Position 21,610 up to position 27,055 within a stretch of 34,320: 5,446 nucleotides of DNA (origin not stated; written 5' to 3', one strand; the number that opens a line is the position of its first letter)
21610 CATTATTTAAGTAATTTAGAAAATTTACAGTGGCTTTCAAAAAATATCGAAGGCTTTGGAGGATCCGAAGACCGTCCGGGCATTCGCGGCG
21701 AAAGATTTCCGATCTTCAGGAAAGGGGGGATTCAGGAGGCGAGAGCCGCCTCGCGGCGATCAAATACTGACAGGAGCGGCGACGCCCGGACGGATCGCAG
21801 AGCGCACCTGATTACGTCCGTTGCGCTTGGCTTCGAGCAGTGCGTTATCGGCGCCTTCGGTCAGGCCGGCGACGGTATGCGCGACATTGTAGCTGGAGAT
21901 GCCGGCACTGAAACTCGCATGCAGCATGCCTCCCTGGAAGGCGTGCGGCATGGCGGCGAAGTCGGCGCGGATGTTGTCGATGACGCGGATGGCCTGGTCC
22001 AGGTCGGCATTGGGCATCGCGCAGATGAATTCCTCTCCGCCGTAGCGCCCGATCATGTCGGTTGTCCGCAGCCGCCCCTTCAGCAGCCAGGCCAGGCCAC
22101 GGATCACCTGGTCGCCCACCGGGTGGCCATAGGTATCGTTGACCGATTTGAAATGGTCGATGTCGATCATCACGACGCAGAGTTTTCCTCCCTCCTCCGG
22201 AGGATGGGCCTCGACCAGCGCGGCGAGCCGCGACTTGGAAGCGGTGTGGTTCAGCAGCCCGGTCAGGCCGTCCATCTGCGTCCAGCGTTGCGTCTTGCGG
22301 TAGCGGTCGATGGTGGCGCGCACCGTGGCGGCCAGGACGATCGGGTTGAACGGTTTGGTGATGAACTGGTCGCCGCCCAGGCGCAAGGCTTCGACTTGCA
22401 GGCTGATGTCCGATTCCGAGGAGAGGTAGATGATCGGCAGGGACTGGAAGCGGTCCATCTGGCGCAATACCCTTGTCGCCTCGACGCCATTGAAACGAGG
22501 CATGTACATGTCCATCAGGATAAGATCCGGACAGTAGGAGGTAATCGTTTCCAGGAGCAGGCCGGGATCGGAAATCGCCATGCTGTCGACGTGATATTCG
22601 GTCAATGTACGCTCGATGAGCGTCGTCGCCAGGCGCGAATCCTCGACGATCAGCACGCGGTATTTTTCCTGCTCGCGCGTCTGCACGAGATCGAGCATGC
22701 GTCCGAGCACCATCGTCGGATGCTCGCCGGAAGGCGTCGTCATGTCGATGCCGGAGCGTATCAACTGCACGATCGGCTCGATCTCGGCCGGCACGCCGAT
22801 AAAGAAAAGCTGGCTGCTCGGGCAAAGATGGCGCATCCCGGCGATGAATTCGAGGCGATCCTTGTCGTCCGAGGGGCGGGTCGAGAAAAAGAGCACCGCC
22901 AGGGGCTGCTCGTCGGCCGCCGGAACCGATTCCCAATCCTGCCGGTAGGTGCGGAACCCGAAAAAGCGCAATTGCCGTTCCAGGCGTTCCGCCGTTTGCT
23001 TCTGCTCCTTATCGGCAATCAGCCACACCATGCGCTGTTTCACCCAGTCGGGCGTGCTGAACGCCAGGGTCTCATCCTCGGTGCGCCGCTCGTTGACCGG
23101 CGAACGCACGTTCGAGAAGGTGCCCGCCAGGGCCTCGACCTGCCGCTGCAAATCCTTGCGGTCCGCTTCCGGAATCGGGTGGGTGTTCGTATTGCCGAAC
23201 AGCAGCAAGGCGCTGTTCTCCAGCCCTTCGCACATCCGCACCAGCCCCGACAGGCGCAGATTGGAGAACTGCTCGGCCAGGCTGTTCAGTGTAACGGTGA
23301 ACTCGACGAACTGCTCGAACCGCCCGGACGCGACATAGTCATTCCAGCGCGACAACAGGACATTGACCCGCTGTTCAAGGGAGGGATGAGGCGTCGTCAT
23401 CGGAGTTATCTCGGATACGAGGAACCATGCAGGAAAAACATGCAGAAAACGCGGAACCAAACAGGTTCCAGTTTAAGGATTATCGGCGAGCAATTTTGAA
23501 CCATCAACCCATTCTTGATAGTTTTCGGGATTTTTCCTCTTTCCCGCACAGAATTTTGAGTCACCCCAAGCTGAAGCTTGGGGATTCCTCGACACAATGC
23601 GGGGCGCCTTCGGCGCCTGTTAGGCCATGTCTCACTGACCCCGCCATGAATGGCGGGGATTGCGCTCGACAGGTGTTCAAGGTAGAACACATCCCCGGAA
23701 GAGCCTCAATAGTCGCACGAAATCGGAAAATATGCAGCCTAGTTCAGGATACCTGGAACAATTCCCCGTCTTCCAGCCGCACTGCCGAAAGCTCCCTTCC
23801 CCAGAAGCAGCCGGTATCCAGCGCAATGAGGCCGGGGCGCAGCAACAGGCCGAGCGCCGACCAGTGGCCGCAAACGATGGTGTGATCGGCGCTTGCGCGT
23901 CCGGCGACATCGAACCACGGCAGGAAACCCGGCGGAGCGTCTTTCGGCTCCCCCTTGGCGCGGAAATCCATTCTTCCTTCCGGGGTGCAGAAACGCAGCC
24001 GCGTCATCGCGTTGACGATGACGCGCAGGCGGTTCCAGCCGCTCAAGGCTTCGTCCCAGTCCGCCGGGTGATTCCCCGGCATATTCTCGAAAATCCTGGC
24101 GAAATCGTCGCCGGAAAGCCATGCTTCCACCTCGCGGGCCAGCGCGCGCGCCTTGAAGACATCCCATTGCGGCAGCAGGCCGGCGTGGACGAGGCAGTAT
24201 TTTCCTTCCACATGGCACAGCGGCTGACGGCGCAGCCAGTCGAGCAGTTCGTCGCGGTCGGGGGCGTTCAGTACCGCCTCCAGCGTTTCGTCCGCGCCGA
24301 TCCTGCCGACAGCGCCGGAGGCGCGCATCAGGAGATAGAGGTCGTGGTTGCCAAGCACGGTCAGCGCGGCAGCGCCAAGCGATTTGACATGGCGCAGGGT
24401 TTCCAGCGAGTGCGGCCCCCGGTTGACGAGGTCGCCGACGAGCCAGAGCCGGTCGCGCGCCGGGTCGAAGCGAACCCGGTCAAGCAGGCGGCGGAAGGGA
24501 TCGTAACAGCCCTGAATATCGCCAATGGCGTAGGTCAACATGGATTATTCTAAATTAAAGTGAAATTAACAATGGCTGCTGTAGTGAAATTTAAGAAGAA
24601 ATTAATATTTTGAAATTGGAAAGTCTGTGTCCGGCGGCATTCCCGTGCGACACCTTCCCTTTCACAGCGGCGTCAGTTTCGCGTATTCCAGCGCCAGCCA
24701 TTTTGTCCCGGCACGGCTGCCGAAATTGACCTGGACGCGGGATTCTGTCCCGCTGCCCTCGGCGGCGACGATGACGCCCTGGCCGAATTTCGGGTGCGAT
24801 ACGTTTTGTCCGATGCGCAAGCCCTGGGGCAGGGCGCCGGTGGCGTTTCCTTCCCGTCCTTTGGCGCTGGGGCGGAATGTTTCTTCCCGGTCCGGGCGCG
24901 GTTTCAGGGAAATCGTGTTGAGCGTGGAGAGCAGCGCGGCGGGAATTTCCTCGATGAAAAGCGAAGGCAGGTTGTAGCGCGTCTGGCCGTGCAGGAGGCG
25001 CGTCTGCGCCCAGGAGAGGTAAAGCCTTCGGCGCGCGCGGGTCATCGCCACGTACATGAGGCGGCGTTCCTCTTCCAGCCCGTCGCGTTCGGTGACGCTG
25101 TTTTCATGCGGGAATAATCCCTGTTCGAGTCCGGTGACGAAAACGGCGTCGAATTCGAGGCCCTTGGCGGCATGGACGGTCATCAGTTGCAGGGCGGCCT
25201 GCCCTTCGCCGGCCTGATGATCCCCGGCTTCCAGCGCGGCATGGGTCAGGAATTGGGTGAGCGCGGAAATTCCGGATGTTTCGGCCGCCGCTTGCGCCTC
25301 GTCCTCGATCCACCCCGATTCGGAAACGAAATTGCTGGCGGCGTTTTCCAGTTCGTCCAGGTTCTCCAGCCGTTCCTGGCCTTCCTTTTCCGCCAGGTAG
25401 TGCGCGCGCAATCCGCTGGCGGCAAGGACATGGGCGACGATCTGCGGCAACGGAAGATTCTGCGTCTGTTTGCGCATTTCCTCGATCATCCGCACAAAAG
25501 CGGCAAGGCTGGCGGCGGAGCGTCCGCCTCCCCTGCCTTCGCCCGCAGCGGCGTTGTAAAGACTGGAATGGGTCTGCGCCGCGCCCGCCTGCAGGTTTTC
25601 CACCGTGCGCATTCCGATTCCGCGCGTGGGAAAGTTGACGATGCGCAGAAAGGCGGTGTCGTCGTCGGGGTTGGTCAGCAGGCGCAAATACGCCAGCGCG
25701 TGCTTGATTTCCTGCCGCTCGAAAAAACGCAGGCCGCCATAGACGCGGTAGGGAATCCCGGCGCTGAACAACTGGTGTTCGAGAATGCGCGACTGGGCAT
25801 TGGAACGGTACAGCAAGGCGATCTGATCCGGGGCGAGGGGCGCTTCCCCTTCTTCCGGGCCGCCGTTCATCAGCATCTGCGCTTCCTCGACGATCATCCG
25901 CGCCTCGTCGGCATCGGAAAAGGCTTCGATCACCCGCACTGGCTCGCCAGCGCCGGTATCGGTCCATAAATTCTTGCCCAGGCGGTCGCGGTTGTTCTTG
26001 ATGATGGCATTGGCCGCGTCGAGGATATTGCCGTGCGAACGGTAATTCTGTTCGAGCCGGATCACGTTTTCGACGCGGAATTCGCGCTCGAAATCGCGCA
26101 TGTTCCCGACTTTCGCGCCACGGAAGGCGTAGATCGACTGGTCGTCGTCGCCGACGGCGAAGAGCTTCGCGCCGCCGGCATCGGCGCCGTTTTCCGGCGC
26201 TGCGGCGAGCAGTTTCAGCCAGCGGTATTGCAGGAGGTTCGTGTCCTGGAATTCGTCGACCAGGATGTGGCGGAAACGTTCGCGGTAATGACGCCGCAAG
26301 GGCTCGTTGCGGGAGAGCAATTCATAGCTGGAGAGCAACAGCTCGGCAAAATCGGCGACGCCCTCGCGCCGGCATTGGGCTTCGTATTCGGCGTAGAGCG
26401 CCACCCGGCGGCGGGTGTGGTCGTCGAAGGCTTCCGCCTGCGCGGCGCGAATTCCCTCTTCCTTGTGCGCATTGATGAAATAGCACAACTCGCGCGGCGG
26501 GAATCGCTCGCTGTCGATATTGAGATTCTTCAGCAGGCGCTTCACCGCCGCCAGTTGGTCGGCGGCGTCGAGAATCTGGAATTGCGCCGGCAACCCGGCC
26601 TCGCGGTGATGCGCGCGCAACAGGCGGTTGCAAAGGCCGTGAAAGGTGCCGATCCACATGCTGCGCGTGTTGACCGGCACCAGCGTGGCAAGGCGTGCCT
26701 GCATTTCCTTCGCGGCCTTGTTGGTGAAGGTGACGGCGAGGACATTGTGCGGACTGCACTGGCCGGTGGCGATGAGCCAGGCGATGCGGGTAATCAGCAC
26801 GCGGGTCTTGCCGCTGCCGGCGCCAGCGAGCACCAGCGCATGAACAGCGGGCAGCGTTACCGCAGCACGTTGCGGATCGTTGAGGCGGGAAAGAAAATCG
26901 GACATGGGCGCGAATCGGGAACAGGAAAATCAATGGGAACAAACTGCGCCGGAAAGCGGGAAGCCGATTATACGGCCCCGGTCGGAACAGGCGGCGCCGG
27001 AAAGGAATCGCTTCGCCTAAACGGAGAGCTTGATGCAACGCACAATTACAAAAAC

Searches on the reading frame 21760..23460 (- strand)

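Call 12: search_protein_families(library=pfam, proteins=[window:21760-23460:-])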
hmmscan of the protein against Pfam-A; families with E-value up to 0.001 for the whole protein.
window:21760-23460:- (566 aa): 3 families
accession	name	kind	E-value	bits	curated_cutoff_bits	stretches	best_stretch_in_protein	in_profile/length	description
PF00990.26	GGDEF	-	1.6e-37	129.2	23.8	1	395-551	2-161/161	Diguanylate cyclase, GGDEF domain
PF00072.30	Response_reg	-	3e-21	76.1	30.2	1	269-380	1-110/111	Response regulator receiver domain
PF22335.1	Cas10-Cmr2_palm2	-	0.00099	19.7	27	0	474-552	58-132/133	Cas10/Cmr2, second palm domain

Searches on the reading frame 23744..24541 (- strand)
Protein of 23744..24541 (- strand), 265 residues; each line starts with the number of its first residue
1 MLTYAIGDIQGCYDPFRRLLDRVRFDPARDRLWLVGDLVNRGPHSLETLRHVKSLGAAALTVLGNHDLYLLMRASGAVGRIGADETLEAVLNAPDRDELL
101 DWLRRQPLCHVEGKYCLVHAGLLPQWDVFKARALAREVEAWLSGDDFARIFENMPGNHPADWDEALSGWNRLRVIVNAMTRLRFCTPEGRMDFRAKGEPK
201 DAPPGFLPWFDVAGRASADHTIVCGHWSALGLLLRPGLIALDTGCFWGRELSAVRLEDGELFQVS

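Call 46: search_protein_families(library=pfam, proteins=[window:23744-24541:-])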
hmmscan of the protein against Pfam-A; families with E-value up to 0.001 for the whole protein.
window:23744-24541:- (265 aa): 1 family
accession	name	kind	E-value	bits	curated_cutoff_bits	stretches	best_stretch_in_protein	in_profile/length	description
PF00149.33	Metallophos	-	4.4e-16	60.3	21.5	1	3-144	3-142/191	Calcineurin-like phosphoesterase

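Call 57: find_encoding_contigs(protein=window:23744-24541:-, flank=10000, max_places=6)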
Protein window:23744-24541:- (265 aa): 2 contigs read that carry it; 2 places shown.
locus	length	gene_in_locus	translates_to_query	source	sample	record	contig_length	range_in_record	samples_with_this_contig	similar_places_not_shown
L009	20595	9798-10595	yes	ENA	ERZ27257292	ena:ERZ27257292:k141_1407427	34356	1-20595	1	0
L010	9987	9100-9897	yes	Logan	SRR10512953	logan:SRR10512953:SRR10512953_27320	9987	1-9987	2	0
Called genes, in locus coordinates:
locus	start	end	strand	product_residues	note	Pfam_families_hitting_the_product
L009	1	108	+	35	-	?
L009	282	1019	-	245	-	-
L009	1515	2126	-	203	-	PF01510:Amidase_2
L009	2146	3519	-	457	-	PF00072:Response_reg, PF18024:HTH_50 (faint), PF00158:Sigma54_activat, PF14532:Sigma54_activ_2, PF25601:AAA_lid_14, PF02954:HTH_8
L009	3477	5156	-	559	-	PF25323:6TM_PilS, PF00512:HisKA, PF02518:HATPase_c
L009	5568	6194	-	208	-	-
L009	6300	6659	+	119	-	PF08895:DUF1840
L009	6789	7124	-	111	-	-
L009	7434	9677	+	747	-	PF00580:UvrD-helicase, PF13245:AAA_19, PF13087:AAA_12 (faint), PF13361:UvrD_C, PF13538:UvrD_C_2, PF21196:PcrA_UvrD_tudor (weak)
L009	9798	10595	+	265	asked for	PF00149:Metallophos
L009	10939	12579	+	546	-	PF00072:Response_reg, PF00990:GGDEF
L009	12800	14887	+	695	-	PF08497:Radical_SAM_N, PF04055:Radical_SAM, PF11842:DUF3362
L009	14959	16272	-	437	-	-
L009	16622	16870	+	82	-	PF14384:BrnA_antitoxin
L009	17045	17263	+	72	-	-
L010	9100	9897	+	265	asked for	PF00149:Metallophos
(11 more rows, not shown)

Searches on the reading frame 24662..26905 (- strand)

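Call 46: search_protein_families(library=pfam, proteins=[window:24662-26905:-])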
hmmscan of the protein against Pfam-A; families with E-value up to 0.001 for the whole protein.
window:24662-26905:- (747 aa): 8 families
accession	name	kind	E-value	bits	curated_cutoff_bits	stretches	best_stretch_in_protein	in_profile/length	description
PF00580.27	UvrD-helicase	-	1.8e-85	287.4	23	1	8-276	1-270/271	UvrD/REP helicase N-terminal domain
PF13361.12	UvrD_C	-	3.5e-76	257.3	25.6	2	282-438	1-150/350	UvrD-like helicase C-terminal domain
PF13245.12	AAA_19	-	2.5e-22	79.9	25.1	1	12-262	1-134/134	AAA domain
PF13538.12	UvrD_C_2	-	4.5e-11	42.9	27.4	1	574-630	4-51/52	UvrD-like helicase C-terminal domain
PF21196.3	PcrA_UvrD_tudor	-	1.9e-07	31.3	23.9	1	698-742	1-44/48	PcrA/UvrD tudor domain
PF13087.12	AAA_12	-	1e-05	25.6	27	0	565-629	132-189/195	AAA domain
PF01443.25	Viral_helicase1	-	5.4e-05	23.6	21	0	488-629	110-225/228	Viral superfamily 1 RNA helicase core domain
PF13604.12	AAA_30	-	9.9e-05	22.6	27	0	8-73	2-67/191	AAA domain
